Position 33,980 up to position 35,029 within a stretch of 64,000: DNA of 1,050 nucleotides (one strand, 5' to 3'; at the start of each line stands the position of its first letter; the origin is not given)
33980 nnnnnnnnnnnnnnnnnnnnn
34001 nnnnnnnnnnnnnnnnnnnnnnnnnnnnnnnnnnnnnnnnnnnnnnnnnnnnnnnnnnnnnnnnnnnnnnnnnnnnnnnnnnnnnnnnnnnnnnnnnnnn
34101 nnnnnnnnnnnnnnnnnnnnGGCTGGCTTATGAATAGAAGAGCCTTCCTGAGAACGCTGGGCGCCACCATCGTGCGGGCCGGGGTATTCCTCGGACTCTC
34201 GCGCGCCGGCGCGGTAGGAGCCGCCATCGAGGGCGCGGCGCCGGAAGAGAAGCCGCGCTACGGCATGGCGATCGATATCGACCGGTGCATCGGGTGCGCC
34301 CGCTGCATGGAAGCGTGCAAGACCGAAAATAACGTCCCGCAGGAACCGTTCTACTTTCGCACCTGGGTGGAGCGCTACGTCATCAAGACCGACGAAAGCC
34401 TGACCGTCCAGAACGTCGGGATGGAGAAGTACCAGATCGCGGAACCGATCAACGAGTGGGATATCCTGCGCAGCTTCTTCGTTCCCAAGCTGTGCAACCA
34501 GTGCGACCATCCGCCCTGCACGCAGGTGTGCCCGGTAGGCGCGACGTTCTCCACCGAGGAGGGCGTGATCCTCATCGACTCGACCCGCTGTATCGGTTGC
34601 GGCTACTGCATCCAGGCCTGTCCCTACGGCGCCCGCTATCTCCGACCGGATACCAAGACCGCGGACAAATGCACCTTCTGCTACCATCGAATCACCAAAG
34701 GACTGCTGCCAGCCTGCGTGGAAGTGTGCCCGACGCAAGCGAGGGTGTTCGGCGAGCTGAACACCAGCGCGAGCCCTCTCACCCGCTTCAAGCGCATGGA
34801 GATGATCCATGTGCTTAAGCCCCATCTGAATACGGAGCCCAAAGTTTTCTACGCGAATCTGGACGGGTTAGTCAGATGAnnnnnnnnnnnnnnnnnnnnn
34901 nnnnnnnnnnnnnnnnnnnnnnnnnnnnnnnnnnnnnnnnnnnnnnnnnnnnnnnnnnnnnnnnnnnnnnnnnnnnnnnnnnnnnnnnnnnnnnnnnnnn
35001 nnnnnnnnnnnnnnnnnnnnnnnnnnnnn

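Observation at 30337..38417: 26-haem NrfD/FeS/cytochrome-b cluster with no catalytic subunit: candidate novel quinol-to-periplasm electron conduit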

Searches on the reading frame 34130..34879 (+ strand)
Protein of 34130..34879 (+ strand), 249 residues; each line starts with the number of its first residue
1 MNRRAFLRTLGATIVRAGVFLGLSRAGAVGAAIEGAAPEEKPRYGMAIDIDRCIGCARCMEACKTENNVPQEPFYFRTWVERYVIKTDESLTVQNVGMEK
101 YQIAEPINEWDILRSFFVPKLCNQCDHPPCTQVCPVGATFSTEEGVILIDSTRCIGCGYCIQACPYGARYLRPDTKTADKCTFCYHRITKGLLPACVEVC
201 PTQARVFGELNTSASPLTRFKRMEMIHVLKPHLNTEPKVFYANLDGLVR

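Call 4: search_protein_families(library=pfam, proteins=[window:34130-34879:+], max_evalue=0.01)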
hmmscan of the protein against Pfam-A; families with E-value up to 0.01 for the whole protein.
window:34130-34879:+ (249 aa): 16 families
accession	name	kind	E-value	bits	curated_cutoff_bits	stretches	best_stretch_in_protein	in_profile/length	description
PF13247.11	Fer4_11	-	1.9e-25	89.4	26.2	1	115-209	3-99/100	4Fe-4S dicluster domain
PF13237.11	Fer4_10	-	4.8e-17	62.1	25.5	3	147-201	2-53/53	4Fe-4S dicluster domain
PF00037.32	Fer4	-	2.5e-15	56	21.1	2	148-169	2-23/24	4Fe-4S binding domain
PF12838.12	Fer4_7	-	8.5e-15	55.4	27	3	153-204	1-52/52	4Fe-4S dicluster domain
PF12837.12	Fer4_6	-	2.4e-14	52.9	25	2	146-168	1-23/24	4Fe-4S binding domain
PF12797.12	Fer4_2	-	8.3e-13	47.8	24.5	2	146-166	2-22/22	4Fe-4S binding domain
PF13187.11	Fer4_9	-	4.5e-12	46.3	27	3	153-204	1-51/52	4Fe-4S dicluster domain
PF25160.1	LdpA_Fe-S-bd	-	1.3e-09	38.1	27.6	1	124-167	4-41/49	LdpA Fe-S cluster-binding domain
PF12798.12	Fer4_3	-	1.7e-09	38.2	27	1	154-168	1-15/15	4Fe-4S binding domain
PF13183.11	Fer4_8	-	5.7e-08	33.6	27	1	50-137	2-67/68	4Fe-4S dicluster domain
PF13484.11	Fer4_16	-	6.5e-08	33.7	30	0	153-172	1-20/66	4Fe-4S double cluster binding domain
PF14697.11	Fer4_21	-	3.5e-07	30.7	35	2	149-203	3-54/59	4Fe-4S dicluster domain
PF13534.11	Fer4_17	-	1.1e-06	29.5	22.2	0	153-181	1-29/61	4Fe-4S dicluster domain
PF12800.12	Fer4_4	-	0.00046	20.7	24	1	152-167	2-17/17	4Fe-4S binding domain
PF13459.11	Fer4_15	-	0.00082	20.5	22.4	0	147-165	1-19/66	4Fe-4S single cluster domain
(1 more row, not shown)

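Call 5: search_protein_families(library=ncbifam, proteins=[window:34130-34879:+], max_evalue=0.01)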
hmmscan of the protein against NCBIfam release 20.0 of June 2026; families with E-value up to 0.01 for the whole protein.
window:34130-34879:+ (249 aa): 84 families (the best 25 are shown)
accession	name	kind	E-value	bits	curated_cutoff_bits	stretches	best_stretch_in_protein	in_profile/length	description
NF011569.0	PRK14993.1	equivalog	7.8e-66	222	416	1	2-245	4-225/244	tetrathionate reductase subunit TtrB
NF045797.1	DsrO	equivalog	1e-54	185.4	200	1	2-242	4-234/235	sulfate reduction electron transfer complex DsrMKJOP subunit DsrO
TIGR03149.1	cyt_nit_nrfC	equivalog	1e-50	172.2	377.6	2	103-241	75-215/225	cytochrome c nitrite reductase Fe-S protein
NF041715.1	arsenate_red_ArrB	equivalog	1.9e-42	145.4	450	2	43-168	2-103/233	arsenate respiratory reductase iron-sulfur subunit ArrB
TIGR03478.1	DMSO_red_II_bet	subfamily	2.4e-35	122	480.7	1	111-242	120-253/321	DMSO reductase family type II enzyme, iron-sulfur subunit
NF045715.1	sulf_resp_HmcB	equivalog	5.2e-34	117.7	420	1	2-210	1-198/307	sulfate respiration complex iron-sulfur protein HmcB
NF041782.1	mnquin_red_QrcC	equivalog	8.3e-33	114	400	2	44-171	1-118/239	menaquinone reductase iron-sulfur cluster-binding subunit QrcC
NF008134.0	PRK10882.1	equivalog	7.7e-32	110.6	263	1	1-211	2-209/329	hydrogenase 2 operon protein HybA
TIGR02951.1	DMSO_dmsB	equivalog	1.4e-31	109.7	214.1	1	43-211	1-154/161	DMSO/selenate family reductase complex B subunit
NF042979.1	EthbenzDh_ebdB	equivalog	2e-31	109.2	740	1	109-242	140-275/354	ethylbenzene dehydrogenase subunit beta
TIGR01582.1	FDH-beta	equivalog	5.5e-28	97.9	334.7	1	43-209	21-181/283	formate dehydrogenase subunit beta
TIGR01660.1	narH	equivalog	1.3e-22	79.9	524.05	1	108-214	169-276/492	nitrate reductase subunit beta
NF038355.1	FDH3_beta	equivalog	2.9e-22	79.6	240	1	121-184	53-121/180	formate dehydrogenase FDH3 subunit beta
NF007382.0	PRK09898.1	equivalog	7.1e-20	71.4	213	1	48-203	63-196/208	ferredoxin-like protein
NF007658.0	PRK10330.1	equivalog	5.8e-18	65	260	1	120-206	56-153/181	electron transport protein HydN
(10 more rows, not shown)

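Call 100: search_solved_structures(query=window:34130-34876:+, max_evalue=1e-15)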
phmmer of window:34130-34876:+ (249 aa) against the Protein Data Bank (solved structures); distinct sequences matched with E-value up to 1e-15: 17.
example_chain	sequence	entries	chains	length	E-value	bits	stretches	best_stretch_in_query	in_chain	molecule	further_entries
2vpw_B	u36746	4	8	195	2.7e-51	177.6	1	107-244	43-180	NRFC PROTEIN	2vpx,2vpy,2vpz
6cz7_B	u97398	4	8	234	1.5e-38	135.8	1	171-244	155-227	4Fe-4S ferredoxin, iron-sulfur binding domain protein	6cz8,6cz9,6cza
2ivf_B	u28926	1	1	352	2.6e-31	112.1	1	110-242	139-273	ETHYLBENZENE DEHYDROGENASE BETA-SUBUNIT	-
4ydd_B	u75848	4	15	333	3.6e-28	101.8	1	114-242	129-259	DMSO reductase family type II enzyme, iron-sulfur subunit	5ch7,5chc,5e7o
1q16_B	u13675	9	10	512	1.9e-23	86.3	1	115-220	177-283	Respiratory nitrate reductase 1 beta chain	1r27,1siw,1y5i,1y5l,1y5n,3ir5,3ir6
1y4z_B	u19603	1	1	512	1.1e-22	83.8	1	115-220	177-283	Respiratory nitrate reductase 1 beta chain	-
3egw_B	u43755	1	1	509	1.8e-22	83.2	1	115-220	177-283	Respiratory nitrate reductase 1 beta chain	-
7b04_A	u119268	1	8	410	2.1e-22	82.9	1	115-241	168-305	Nitrite oxidoreductase subunit B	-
6lod_B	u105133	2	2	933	8.1e-22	81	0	43-169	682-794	Fe-S-cluster-containing hydrogenase components 1-like protein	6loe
1kqf_B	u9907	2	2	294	2.4e-21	79.5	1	41-209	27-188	FORMATE DEHYDROGENASE, NITRATE-INDUCIBLE, IRON-SULFUR SUBUNIT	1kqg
8k9e_B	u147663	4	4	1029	1.6e-19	73.5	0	43-170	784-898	Fe-S-cluster-containing hydrogenase components 1-like protein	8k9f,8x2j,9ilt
4v4c_B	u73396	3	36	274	1.9e-19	73.2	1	43-244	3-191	Pyrogallol hydroxytransferase small subunit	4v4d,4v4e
6btm_B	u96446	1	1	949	9.2e-19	71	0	44-170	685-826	Alternative Complex III subunit B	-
9mqx_E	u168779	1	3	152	7.2e-18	68.1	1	117-206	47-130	Fe-S-cluster-containing hydrogenase subunit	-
30gj_B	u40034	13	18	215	8.7e-17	64.5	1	48-210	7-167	Formate dehydrogenase, beta subunit, putative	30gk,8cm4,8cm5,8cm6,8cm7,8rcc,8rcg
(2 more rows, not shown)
